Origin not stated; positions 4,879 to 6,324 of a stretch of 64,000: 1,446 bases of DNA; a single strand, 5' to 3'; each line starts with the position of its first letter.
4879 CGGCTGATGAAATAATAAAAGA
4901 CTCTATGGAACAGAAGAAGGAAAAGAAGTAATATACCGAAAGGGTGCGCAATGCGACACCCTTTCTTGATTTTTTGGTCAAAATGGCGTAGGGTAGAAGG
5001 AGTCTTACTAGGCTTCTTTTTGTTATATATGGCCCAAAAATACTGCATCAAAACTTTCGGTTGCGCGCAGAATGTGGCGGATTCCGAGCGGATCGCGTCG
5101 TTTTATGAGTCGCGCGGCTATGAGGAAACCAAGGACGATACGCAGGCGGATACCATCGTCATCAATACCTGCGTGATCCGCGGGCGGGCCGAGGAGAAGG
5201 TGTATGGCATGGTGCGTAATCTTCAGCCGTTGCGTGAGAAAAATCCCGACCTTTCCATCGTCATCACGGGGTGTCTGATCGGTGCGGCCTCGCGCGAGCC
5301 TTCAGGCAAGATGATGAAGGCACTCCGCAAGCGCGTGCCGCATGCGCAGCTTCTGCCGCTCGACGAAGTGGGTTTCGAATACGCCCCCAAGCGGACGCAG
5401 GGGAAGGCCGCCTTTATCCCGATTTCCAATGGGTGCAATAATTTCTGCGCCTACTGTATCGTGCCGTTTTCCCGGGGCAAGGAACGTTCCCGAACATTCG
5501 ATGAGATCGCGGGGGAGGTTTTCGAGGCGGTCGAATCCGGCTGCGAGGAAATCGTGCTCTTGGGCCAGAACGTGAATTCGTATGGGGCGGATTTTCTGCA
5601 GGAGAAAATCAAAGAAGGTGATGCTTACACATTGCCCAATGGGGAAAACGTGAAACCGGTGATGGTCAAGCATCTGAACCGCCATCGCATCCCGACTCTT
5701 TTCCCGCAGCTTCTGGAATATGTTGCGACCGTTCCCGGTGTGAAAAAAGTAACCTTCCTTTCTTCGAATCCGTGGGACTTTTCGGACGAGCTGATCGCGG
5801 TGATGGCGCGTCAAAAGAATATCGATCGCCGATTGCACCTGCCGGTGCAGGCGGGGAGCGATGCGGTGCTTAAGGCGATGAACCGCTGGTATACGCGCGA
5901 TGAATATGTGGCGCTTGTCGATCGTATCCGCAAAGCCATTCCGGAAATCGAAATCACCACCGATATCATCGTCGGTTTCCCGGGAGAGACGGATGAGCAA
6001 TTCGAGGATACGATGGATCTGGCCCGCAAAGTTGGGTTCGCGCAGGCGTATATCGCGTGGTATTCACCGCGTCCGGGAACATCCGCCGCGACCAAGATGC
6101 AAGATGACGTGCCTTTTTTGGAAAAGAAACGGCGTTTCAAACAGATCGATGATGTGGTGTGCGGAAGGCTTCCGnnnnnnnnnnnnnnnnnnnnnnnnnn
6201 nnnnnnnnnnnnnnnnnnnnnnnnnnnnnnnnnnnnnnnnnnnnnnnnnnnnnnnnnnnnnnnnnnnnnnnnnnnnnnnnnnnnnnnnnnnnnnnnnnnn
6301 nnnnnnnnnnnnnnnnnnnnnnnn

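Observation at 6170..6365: MITE-like inverted-repeat element at the truncated 3' end of a miaB-like gene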

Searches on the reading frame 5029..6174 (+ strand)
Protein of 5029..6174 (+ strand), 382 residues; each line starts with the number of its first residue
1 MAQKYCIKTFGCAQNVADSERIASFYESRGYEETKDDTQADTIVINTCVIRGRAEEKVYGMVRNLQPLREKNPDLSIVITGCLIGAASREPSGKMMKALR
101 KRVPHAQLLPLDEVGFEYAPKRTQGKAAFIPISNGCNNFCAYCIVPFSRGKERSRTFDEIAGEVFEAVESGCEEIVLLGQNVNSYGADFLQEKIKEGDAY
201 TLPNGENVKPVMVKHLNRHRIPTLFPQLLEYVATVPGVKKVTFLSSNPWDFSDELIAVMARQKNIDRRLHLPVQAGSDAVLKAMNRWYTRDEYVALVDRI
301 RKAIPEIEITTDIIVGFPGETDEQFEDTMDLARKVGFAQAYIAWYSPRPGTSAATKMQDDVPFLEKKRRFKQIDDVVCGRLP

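Call 13: search_protein_families(library=pfam, proteins=[window:5029-6174:+], max_evalue=0.01)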
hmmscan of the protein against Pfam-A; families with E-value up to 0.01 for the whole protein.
window:5029-6174:+ (382 aa): 2 families
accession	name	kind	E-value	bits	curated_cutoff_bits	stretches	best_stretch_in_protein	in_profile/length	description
PF04055.27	Radical_SAM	-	1.9e-30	106.7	29.5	1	130-332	1-166/166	Radical SAM superfamily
PF00919.26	UPF0004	-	5.6e-23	81.2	27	1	4-88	1-83/98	Uncharacterized protein family UPF0004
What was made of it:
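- On MiaB/RimO/MtaB methylthiotransferase (neighbouring gene): PF00919, E = 5.6e-23 (call 13).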

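Call 14: search_protein_families(library=ncbifam, proteins=[window:5029-6174:+], max_evalue=0.01)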
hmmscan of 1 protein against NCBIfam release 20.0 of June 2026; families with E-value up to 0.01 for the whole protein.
window:5029-6174:+ (382 aa): 32 families (the best 25 are shown)
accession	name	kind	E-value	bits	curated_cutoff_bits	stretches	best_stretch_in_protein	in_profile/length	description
TIGR00089.1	TIGR00089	subfamily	7.6e-104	347.9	251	1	4-375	1-357/429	MiaB/RimO family radical SAM methylthiotransferase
TIGR01574.1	miaB-methiolase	equivalog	8.7e-104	348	355.3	3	223-375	213-364/437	tRNA (N6-isopentenyl adenosine(37)-C2)-methylthiotransferase MiaB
NF010916.0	PRK14336.1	equivalog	1.6e-93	313.8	606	2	226-376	194-344/418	tRNA (N6-isopentenyl adenosine(37)-C2)-methylthiotransferase MiaB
TIGR01579.1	MiaB-like-C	equivalog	2e-79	267.8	357.05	3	225-376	208-358/416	tRNA (N(6)-L-threonylcarbamoyladenosine(37)-C(2))-methylthiotransferase MtaB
TIGR01578.1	MiaB-like-B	hypoth_equivalog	4.5e-64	216.8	314.7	2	226-375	201-350/421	tRNA (N(6)-L-threonylcarbamoyladenosine(37)-C(2))-methylthiotransferase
TIGR01125.1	TIGR01125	equivalog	8.6e-56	189.8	356.95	1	7-373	4-353/432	30S ribosomal protein S12 methylthiotransferase RimO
TIGR04013.1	B12_SAM_MJ_1487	hypoth_equivalog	1.7e-19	69.9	251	2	255-360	256-360/382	TIGR04013 family B12-binding domain/radical SAM domain-containing protein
TIGR04014.1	B12_SAM_MJ_0865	equivalog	1.1e-17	64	360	2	225-356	230-357/434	methyl-coenzyme M reductase glutamine C-methyltransferase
TIGR04479.1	bcpD_PhpK_rSAM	subfamily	3.7e-14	52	600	1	269-335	345-409/504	PhpK family radical SAM P-methyltransferase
TIGR03471.1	HpnJ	equivalog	1.8e-07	30.4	577.6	1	266-361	298-391/472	hopanoid biosynthesis associated radical SAM protein HpnJ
NF006385.0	PRK08629.1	equivalog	3.4e-07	29.4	355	1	245-345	138-234/439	coproporphyrinogen III oxidase family protein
NF006059.0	PRK08207.1-1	equivalog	8.1e-06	24.8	1012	1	221-335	245-356/496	coproporphyrinogen III oxidase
NF006065.0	PRK08207.2-4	equivalog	8.8e-06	25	922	1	221-339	243-360/484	coproporphyrinogen III oxidase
NF004884.0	PRK06245.1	equivalog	1e-05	24.6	209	1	123-183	12-73/340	7,8-didemethyl-8-hydroxy-5-deazariboflavin synthase subunit CofG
TIGR03904.1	SAM_YgiQ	equivalog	1.1e-05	24.2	462.35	1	130-355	297-527/558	YgiQ family radical SAM protein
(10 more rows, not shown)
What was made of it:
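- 5029..6177 (+): MiaB/RimO-family radical-SAM methylthiotransferase gene without a TRAM domain (382 aa). It is intact and not truncated. Pfam UPF0004 and Radical_SAM; TIGR00089 positions 1-357 of 429 (calls 13, 14).
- On MiaB/RimO/MtaB methylthiotransferase (neighbouring gene): The profile match stops at position 357 of 429 (call 14).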

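Call 15: find_homologous_proteins(query=window:5029-6174:+)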
Query window:5029-6174:+ (382 aa): 8000 proteins with E <= 0.001 among 8000 candidates; the best 120 are listed.
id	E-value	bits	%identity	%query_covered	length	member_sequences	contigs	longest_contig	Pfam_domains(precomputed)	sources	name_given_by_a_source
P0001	3.7e-258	873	100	100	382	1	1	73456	PF04055.28,PF00919.27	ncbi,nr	ncbi:MAG: MiaB/RimO family radical SAM methylthiotransferase [Candidatus Moranbacteria bacterium]|nr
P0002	6.7e-228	774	88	100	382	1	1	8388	PF04055.28,PF00919.27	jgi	jgi:tRNA-2-methylthio-N6-dimethylallyladenosine synthase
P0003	9.0e-228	773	88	100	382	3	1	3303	PF04055.28,PF00919.27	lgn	-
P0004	4.3e-226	768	88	100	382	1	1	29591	PF04055.28,PF00919.27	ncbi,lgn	-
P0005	5.4e-217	738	84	99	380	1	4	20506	PF04055.28,PF00919.27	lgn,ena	-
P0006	3.7e-216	735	83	99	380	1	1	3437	PF04055.28,PF00919.27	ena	-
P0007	1.8e-214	730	82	99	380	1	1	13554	PF04055.28,PF00919.27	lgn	-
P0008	7.9e-211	718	83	100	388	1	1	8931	PF04055.28,PF00919.27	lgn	-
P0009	1.4e-210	717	81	100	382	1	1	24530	PF04055.28,PF00919.27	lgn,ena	-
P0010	3.3e-208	709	82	100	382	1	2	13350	PF04055.28,PF00919.27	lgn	-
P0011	2.8e-207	706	83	100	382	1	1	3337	PF04055.28,PF00919.27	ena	-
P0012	1.7e-205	700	81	99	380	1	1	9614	PF04055.28,PF00919.27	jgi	jgi:tRNA-2-methylthio-N6-dimethylallyladenosine synthase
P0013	1.4e-204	697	80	100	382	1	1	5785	PF04055.28,PF00919.27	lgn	-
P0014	2.2e-203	693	80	99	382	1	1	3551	PF04055.28,PF00919.27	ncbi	-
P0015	6.8e-202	688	78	99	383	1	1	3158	PF04055.28,PF00919.27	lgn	-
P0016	2.2e-198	677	76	99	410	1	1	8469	PF04055.28,PF00919.27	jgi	jgi:tRNA-2-methylthio-N6-dimethylallyladenosine synthase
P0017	4.5e-198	676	77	99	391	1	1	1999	PF04055.28,PF00919.27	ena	-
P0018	1.4e-197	674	78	99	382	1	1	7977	PF04055.28,PF00919.27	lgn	-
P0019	2.2e-190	650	75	98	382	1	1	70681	PF04055.28,PF00919.27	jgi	jgi:tRNA-2-methylthio-N6-dimethylallyladenosine synthase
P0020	4.0e-190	650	76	99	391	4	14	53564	PF04055.28,PF00919.27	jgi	jgi:tRNA-2-methylthio-N6-dimethylallyladenosine synthase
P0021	1.8e-186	638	73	99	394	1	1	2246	PF04055.28,PF00919.27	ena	-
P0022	1.8e-183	628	73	99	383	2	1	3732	PF04055.28,PF00919.27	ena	-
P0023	5.7e-183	626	72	98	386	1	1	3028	PF04055.28,PF00919.27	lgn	-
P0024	1.1e-182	625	72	98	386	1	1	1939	PF04055.28,PF00919.27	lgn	-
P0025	7.3e-182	622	75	95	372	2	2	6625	PF04055.28,PF00919.27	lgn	-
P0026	1.0e-181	622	72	98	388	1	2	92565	PF04055.28,PF00919.27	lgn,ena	-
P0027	1.2e-181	622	72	99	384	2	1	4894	PF04055.28,PF00919.27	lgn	-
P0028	2.5e-181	621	72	99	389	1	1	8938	PF04055.28,PF00919.27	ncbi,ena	-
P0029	6.3e-181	619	72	98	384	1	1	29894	PF04055.28,PF00919.27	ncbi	-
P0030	1.4e-180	618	72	99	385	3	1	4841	PF04055.28,PF00919.27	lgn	-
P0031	4.1e-180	617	72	98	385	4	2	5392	PF04055.28,PF00919.27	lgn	-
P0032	1.4e-179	615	71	99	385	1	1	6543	PF04055.28,PF00919.27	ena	-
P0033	5.7e-179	613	71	99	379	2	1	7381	PF04055.28,PF00919.27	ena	-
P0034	1.2e-178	612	71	98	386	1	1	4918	PF04055.28,PF00919.27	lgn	-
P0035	2.4e-178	611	71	98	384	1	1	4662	PF04055.28,PF00919.27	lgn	-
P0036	2.6e-178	611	71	98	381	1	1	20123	PF04055.28,PF00919.27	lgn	-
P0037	4.1e-178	610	74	95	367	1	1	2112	PF04055.28,PF00919.27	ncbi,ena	-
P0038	5.7e-178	610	71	98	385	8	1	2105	PF04055.28,PF00919.27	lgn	-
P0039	7.5e-178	609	73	95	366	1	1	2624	PF04055.28,PF00919.27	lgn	-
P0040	1.6e-177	608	71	99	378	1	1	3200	PF04055.28,PF00919.27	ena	-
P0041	2.1e-177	608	71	98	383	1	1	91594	PF04055.28,PF00919.27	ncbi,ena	-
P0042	4.8e-177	607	71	98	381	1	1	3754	PF04055.28,PF00919.27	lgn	-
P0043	7.0e-177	606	69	99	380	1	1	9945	PF04055.28,PF00919.27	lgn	-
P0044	7.3e-177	606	69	99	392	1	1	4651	PF04055.28,PF00919.27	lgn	-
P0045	2.0e-176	604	71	98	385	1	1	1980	PF04055.28,PF00919.27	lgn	-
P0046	3.6e-176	604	70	98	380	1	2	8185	PF04055.28,PF00919.27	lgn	-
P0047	6.7e-176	603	70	98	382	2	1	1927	PF04055.28,PF00919.27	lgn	-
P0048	6.8e-176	603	70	99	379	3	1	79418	PF04055.28,PF00919.27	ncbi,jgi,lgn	-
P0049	1.3e-175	602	70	99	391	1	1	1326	PF04055.28,PF00919.27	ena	-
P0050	3.3e-175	600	71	98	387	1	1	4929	PF04055.28,PF00919.27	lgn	-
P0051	5.1e-175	600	71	99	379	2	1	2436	PF04055.28,PF00919.27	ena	-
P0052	7.2e-175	599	70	98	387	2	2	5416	PF04055.28,PF00919.27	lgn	-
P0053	1.2e-174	599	70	99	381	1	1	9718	PF04055.28,PF00919.27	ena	-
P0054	1.4e-174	598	70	99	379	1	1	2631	PF04055.28,PF00919.27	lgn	-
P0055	3.7e-174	597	68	98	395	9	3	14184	PF04055.28,PF00919.27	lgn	-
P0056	4.9e-174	597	69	98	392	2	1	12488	PF04055.28,PF00919.27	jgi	-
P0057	6.5e-174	596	70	98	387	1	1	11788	PF04055.28,PF00919.27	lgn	-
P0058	8.1e-174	596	68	99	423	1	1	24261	PF04055.28,PF00919.27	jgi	jgi:tRNA-2-methylthio-N6-dimethylallyladenosine synthase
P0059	1.4e-173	595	69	99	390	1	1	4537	PF04055.28,PF00919.27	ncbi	-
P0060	1.5e-173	595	69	98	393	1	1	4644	PF04055.28,PF00919.27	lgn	-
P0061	2.6e-173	594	69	98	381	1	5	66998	PF04055.28,PF00919.27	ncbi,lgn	-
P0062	1.8e-172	591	68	98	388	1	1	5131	PF04055.28,PF00919.27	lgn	-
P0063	5.9e-172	590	68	98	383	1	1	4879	PF04055.28,PF00919.27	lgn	-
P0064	1.1e-171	589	69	98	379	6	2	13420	PF04055.28,PF00919.27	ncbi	-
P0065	1.3e-171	589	68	99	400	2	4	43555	PF04055.28,PF00919.27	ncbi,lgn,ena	-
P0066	1.5e-171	588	69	99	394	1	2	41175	PF04055.28,PF00919.27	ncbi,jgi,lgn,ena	ncbi:MAG: MiaB/RimO family radical SAM methylthiotransferase [Candidatus Moraniibacteriota bacterium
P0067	2.0e-171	588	68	99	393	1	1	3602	PF04055.28,PF00919.27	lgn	-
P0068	2.0e-171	588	69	98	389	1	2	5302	PF04055.28,PF00919.27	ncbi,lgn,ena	-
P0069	2.3e-171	588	67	99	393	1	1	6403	PF04055.28,PF00919.27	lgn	-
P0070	2.4e-171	588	68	98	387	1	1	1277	PF04055.28,PF00919.27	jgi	jgi:tRNA-2-methylthio-N6-dimethylallyladenosine synthase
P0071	2.7e-171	588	69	99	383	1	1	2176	PF04055.28,PF00919.27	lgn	-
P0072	2.8e-171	588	68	98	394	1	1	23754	PF04055.28,PF00919.27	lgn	-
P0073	3.2e-171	587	70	98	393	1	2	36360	PF04055.28,PF00919.27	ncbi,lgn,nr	ncbi:MAG: MiaB/RimO family radical SAM methylthiotransferase [Candidatus Moranbacteria bacterium]|nr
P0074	4.2e-171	587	67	98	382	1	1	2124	PF04055.28,PF00919.27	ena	-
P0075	4.7e-171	587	69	98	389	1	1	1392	PF04055.28,PF00919.27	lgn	-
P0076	8.0e-171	586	68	99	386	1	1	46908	PF04055.28,PF00919.27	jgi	jgi:tRNA-2-methylthio-N6-dimethylallyladenosine synthase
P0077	9.1e-171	586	67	99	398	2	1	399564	PF04055.28,PF00919.27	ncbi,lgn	-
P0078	1.1e-170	586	67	99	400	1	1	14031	PF04055.28,PF00919.27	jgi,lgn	-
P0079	1.4e-170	585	68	98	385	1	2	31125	PF04055.28,PF00919.27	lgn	-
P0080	1.8e-170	585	68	99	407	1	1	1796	PF04055.28,PF00919.27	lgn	-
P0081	2.2e-170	585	68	99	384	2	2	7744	PF04055.28,PF00919.27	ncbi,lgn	-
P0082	2.3e-170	585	67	98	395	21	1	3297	PF04055.28,PF00919.27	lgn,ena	-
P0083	3.0e-170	584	68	98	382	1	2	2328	PF04055.28,PF00919.27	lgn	-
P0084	3.3e-170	584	68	99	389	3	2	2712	PF04055.28,PF00919.27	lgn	-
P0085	3.9e-170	584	67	98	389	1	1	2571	PF04055.28,PF00919.27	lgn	-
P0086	4.6e-170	584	68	98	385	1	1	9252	PF04055.28,PF00919.27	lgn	-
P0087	4.6e-170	584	68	98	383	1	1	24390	PF04055.28,PF00919.27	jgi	jgi:tRNA-2-methylthio-N6-dimethylallyladenosine synthase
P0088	5.1e-170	583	67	98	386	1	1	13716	PF04055.28,PF00919.27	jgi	jgi:tRNA-2-methylthio-N6-dimethylallyladenosine synthase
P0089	5.1e-170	583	68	98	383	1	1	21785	PF04055.28,PF00919.27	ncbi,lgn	-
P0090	6.2e-170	583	69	98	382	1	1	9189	PF04055.28,PF00919.27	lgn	-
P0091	6.9e-170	583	68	98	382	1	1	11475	PF04055.28,PF00919.27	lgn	-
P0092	8.2e-170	583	67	99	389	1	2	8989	PF04055.28,PF00919.27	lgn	-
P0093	1.3e-169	582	67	98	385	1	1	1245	PF04055.28,PF00919.27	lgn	-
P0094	1.5e-169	582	66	99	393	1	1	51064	PF04055.28,PF00919.27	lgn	-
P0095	1.6e-169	582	67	99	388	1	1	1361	PF04055.28,PF00919.27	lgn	-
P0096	1.6e-169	582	67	98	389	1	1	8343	PF04055.28,PF00919.27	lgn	-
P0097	1.7e-169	582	68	98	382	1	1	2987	PF04055.28,PF00919.27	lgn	-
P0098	1.7e-169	582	66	99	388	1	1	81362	PF04055.28,PF00919.27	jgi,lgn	jgi:tRNA-2-methylthio-N6-dimethylallyladenosine synthase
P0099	2.1e-169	581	66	98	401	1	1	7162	PF04055.28,PF00919.27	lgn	-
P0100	3.1e-169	581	68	98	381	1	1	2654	PF04055.28,PF00919.27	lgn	-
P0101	3.6e-169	581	67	98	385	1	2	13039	PF04055.28,PF00919.27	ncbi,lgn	-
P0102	3.7e-169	581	68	98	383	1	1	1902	PF04055.28,PF00919.27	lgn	-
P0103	4.4e-169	580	67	99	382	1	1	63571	PF04055.28,PF00919.27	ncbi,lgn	-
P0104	4.4e-169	580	66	99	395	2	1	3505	PF04055.28,PF00919.27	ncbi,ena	-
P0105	4.8e-169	580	67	99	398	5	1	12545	PF04055.28,PF00919.27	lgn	-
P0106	5.9e-169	580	69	98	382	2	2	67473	PF04055.28,PF00919.27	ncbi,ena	-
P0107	6.0e-169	580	68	98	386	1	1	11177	PF04055.28,PF00919.27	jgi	-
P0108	6.6e-169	580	66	99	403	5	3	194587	PF04055.28,PF00919.27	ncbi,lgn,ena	-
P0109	7.9e-169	580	66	99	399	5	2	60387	PF04055.28,PF00919.27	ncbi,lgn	ncbi:MAG: MiaB/RimO family radical SAM methylthiotransferase [Candidatus Moraniibacteriota bacterium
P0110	8.2e-169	579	67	98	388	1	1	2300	PF04055.28,PF00919.27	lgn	-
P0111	9.2e-169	579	67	99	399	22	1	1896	PF04055.28,PF00919.27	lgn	-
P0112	1.1e-168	579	66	99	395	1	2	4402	PF04055.28,PF00919.27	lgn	-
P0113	1.2e-168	579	67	99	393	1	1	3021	PF04055.28,PF00919.27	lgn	-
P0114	1.2e-168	579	66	99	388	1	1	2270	PF04055.28,PF00919.27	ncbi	-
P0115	1.2e-168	579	67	98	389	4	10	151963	PF04055.28,PF00919.27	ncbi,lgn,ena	-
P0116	1.3e-168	579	66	99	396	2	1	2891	PF04055.28,PF00919.27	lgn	-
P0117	1.5e-168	579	67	98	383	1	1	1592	PF04055.28,PF00919.27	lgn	-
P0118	1.9e-168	578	68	97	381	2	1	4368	PF04055.28,PF00919.27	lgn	-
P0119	2.0e-168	578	66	99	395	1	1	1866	PF04055.28,PF00919.27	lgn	-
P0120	2.3e-168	578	66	99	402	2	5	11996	PF04055.28,PF00919.27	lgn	-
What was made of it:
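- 5029..6177 (+): 100% identical to a protein named Candidatus Moranbacteria MiaB/RimO (call 15).
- All 120 best homologues (66-100% identity) lack a TRAM domain (call 15). It lies in the middle of a 73-kb contig (call 15).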

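Call 18: find_encoding_contigs(protein=P0004, flank=3000, max_places=3)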
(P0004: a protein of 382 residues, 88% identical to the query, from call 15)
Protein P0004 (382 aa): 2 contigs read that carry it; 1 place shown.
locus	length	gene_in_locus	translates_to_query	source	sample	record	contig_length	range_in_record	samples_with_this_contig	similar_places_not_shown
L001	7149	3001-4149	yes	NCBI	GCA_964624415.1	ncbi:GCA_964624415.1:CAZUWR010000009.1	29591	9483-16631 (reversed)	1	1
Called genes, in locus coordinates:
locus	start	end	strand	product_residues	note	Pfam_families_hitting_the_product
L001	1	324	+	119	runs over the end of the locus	-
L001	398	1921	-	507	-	PF01676:Metalloenzyme, PF06415:iPGM_N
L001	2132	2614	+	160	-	-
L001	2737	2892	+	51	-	-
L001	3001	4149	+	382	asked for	PF00919:UPF0004, PF04055:Radical_SAM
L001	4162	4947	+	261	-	PF03372:Exo_endo_phos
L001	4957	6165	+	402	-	PF05496:RuvB_N, PF20720:nSTAND3 (faint), PF00004:AAA, PF07728:AAA_5 (weak), PF16193:AAA_assoc_2, PF12002:MgsA_C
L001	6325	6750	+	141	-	-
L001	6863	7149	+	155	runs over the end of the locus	PF00578:AhpC-TSA, PF08534:Redoxin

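Call 19: find_encoding_contigs(protein=P0002, flank=3000, max_places=3)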
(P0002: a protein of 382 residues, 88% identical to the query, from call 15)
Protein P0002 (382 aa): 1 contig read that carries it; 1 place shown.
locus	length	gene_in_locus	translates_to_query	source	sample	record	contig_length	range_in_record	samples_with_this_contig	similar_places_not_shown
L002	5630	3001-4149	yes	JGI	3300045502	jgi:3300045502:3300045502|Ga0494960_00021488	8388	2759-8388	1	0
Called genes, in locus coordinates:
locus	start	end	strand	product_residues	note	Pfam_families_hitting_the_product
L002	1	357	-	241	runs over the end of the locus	PF02463:SMC_N, PF00005:ABC_tran, PF13304:AAA_21 (weak)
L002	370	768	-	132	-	PF02082:Rrf2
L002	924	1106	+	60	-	-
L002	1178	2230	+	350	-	PF00990:GGDEF (faint)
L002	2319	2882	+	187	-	-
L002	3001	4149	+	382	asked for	PF00919:UPF0004, PF04055:Radical_SAM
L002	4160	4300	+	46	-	-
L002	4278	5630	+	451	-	?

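Call 20: find_encoding_contigs(protein=P0005, flank=3000, max_places=3)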
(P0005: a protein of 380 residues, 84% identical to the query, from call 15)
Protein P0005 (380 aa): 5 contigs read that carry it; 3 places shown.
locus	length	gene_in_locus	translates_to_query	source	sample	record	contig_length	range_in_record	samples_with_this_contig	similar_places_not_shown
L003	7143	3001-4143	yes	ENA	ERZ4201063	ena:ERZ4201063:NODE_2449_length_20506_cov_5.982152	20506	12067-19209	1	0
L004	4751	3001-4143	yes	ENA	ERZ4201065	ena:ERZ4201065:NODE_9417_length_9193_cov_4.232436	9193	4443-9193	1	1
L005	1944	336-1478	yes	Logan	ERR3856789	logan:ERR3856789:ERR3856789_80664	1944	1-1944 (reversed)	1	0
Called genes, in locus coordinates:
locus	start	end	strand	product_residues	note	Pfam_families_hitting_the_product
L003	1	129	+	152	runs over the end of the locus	-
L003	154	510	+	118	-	-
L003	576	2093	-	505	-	PF01676:Metalloenzyme, PF06415:iPGM_N, PF01663:Phosphodiest (weak)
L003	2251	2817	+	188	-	-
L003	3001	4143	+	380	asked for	PF00919:UPF0004, PF04055:Radical_SAM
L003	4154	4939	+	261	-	PF03372:Exo_endo_phos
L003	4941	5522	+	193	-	PF01300:Sua5_yciO_yrdC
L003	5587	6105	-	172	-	PF13436:Gly-zipper_OmpA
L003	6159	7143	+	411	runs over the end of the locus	PF05496:RuvB_N, PF13191:AAA_16 (faint), PF20720:nSTAND3 (faint), PF00004:AAA, PF07728:AAA_5 (faint), PF13173:AAA_14 (weak), PF16193:AAA_assoc_2, PF12002:MgsA_C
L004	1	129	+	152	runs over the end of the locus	-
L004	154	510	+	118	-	-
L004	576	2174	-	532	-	PF01676:Metalloenzyme, PF06415:iPGM_N, PF01663:Phosphodiest (weak)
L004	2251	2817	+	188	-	-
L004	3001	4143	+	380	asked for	PF00919:UPF0004, PF04055:Radical_SAM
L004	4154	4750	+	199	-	?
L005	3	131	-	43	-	?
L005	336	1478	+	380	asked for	PF00919:UPF0004, PF04055:Radical_SAM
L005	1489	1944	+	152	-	?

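Call 30: find_encoding_contigs(protein=P0001, flank=10000, max_places=3)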
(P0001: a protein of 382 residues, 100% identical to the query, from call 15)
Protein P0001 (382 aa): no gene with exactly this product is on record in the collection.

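Call 38: find_encoding_contigs(protein=P0009, flank=10000, max_places=2)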
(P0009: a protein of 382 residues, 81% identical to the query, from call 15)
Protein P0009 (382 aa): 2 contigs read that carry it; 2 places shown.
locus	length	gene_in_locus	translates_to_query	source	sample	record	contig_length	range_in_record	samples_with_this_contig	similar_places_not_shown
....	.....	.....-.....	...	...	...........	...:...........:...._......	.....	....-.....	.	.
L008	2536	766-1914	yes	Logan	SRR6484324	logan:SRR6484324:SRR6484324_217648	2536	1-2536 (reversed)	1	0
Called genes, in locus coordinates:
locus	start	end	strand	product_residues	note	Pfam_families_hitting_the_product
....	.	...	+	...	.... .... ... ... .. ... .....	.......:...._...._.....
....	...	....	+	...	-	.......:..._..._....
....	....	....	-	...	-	-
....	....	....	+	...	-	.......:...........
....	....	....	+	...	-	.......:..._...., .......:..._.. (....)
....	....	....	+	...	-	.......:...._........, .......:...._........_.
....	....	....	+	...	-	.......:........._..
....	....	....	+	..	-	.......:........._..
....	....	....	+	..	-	-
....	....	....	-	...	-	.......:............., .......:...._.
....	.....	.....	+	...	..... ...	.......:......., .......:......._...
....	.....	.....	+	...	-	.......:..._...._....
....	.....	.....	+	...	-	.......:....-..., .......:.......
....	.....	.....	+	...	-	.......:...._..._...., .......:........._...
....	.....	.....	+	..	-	-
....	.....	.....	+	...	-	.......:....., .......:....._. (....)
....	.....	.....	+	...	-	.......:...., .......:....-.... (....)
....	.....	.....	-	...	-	-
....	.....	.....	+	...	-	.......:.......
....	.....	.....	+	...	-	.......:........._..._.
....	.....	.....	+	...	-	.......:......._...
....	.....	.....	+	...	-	-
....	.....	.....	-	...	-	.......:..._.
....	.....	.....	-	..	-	-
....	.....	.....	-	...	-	-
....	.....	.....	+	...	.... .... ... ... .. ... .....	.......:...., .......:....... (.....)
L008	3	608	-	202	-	?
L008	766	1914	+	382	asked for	PF00919:UPF0004, PF04055:Radical_SAM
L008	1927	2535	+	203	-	?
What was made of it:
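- Both flanks are syntenic with relatives (miaB then xth), so this is not a chimeric join (calls 18, 20, 38).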
